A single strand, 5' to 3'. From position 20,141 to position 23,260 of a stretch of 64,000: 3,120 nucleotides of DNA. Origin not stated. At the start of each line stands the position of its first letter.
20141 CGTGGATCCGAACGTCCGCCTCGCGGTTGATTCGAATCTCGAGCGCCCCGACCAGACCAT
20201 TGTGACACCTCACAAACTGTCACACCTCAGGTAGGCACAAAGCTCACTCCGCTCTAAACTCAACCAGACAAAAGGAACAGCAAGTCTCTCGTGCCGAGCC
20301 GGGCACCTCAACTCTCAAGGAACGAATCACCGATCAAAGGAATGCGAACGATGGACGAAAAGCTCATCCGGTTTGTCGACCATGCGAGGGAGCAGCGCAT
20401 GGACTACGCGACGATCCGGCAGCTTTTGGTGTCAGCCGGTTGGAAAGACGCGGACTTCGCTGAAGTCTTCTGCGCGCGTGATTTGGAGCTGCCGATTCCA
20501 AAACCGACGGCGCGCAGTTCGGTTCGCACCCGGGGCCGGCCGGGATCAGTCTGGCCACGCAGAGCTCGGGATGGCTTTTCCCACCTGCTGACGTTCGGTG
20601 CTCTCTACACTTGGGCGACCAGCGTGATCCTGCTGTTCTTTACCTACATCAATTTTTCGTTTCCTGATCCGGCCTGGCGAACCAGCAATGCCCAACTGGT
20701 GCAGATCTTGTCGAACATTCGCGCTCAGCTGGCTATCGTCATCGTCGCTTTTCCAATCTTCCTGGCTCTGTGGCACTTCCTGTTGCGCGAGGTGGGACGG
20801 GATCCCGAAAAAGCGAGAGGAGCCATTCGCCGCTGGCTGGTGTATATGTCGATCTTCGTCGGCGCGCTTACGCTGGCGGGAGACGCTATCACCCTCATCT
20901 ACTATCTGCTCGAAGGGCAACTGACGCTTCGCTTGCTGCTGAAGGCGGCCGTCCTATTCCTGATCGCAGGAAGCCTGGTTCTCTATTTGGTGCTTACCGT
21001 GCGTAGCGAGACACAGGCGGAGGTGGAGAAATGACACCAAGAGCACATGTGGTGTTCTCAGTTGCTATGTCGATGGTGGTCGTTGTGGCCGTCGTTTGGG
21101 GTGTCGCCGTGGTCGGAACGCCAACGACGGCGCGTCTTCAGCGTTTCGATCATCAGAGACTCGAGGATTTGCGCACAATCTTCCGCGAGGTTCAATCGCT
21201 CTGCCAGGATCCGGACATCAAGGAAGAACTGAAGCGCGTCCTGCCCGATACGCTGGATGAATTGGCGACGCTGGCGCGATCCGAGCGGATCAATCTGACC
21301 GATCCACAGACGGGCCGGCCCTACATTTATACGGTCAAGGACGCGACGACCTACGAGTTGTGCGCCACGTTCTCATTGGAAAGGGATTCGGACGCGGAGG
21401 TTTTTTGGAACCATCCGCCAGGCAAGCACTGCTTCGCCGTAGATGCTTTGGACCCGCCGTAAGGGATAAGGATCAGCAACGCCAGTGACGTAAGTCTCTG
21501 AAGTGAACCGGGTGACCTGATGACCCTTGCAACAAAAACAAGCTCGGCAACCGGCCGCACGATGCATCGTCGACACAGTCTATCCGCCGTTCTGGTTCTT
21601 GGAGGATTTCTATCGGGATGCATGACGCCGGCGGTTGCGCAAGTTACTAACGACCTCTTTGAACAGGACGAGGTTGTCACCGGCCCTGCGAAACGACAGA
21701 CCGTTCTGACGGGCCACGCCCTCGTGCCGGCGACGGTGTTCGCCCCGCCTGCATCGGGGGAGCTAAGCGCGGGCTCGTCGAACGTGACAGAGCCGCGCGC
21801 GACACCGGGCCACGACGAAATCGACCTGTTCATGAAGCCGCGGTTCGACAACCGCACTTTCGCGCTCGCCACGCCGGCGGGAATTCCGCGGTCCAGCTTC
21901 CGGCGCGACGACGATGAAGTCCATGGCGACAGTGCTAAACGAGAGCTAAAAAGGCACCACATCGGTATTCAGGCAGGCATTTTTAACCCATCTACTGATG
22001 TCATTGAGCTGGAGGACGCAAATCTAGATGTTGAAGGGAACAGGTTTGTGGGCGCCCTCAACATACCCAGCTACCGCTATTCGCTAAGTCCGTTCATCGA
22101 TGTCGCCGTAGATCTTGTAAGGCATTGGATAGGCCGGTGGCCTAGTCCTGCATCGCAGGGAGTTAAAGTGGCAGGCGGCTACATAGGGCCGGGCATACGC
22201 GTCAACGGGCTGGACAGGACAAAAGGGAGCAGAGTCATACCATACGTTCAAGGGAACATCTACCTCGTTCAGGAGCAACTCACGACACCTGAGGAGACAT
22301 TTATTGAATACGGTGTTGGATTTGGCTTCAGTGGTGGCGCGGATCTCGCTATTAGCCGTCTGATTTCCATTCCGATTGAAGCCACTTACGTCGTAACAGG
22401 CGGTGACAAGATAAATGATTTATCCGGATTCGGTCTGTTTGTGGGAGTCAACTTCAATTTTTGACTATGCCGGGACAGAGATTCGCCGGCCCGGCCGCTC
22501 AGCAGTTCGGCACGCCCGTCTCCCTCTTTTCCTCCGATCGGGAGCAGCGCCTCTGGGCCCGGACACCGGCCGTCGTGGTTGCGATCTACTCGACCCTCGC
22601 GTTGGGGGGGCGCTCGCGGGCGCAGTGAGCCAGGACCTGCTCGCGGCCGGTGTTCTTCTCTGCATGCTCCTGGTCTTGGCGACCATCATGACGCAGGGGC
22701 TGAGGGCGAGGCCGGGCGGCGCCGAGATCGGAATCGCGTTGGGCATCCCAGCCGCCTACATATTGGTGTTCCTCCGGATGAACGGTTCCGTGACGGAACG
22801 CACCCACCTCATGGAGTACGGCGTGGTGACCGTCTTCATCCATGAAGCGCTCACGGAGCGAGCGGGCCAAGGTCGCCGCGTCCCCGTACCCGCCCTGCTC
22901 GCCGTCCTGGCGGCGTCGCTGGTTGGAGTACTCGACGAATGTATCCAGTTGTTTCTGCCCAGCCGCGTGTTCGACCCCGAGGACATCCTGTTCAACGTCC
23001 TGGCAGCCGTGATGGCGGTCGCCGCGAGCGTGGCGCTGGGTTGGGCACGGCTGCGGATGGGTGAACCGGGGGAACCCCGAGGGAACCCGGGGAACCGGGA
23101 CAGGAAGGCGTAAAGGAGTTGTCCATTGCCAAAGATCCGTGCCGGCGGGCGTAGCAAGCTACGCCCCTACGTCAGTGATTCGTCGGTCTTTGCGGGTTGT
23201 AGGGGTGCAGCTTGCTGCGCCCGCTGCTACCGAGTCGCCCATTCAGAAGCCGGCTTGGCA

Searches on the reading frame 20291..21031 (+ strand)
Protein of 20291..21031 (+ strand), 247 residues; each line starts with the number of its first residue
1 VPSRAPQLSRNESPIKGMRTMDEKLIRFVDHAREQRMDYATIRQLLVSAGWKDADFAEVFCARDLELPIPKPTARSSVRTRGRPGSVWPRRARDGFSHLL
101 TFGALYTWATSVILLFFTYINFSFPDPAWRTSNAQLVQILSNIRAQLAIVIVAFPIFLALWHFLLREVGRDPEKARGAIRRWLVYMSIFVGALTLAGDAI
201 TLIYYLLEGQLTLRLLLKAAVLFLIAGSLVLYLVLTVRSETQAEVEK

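Call 40: search_protein_families(library=pfam, proteins=[window:20291-21031:+], max_evalue=0.0001)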
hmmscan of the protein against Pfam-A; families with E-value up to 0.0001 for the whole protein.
window:20291-21031:+ (247 aa): 1 family
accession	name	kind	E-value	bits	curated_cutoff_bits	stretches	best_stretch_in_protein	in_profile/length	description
PF18920.5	DUF5671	-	4.7e-25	88.4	28.4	1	96-232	3-131/132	Domain of unknown function (DUF5671)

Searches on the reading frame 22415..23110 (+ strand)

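Call 40: search_protein_families(library=pfam, proteins=[window:22415-23110:+], max_evalue=0.0001)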
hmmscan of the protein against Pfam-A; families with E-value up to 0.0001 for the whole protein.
window:22415-23110:+ (232 aa): 1 family
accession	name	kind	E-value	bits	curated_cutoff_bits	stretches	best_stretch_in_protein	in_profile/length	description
PF04892.17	VanZ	-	6.5e-09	36.9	30.1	1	126-204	56-121/126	VanZ like family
